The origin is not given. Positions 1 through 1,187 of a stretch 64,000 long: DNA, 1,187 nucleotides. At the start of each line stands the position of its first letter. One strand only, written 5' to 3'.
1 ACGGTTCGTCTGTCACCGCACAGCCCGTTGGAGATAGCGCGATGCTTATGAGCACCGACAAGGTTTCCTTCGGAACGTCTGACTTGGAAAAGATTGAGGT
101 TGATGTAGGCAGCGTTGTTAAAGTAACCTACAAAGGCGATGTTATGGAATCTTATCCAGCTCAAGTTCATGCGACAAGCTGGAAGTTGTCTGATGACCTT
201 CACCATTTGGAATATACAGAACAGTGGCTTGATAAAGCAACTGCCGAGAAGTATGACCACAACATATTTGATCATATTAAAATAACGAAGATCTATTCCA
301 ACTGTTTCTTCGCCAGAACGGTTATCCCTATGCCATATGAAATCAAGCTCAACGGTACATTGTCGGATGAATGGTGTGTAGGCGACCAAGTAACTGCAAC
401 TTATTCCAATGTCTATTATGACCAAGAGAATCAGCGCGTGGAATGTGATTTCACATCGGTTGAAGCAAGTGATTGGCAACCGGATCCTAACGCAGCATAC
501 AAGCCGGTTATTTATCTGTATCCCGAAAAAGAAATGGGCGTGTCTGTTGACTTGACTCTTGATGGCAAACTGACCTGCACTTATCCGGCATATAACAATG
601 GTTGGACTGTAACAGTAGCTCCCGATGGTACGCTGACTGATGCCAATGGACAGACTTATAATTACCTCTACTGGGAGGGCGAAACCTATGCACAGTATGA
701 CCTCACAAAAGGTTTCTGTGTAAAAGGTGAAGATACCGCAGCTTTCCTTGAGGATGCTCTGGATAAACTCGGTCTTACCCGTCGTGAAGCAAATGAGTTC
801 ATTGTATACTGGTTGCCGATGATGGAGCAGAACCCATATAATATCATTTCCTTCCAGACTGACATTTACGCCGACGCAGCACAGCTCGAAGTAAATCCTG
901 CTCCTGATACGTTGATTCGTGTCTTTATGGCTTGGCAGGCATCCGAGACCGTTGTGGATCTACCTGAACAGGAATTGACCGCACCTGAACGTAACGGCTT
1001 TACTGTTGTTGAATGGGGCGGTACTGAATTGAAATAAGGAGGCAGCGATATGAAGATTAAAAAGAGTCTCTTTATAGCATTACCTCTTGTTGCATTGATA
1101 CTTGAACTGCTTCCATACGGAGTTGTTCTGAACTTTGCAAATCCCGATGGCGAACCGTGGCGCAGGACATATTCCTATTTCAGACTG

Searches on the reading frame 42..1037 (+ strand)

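Call 33: search_protein_families(library=pfam, proteins=[window:42-1037:+], max_evalue=0.001)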
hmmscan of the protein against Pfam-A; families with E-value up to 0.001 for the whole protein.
window:42-1037:+ (331 aa): 1 family
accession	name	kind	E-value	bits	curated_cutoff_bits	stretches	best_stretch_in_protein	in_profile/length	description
PF11518.13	DUF3221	-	4.4e-05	24.2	26.4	1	19-46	50-77/82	Protein of unknown function (DUF3221)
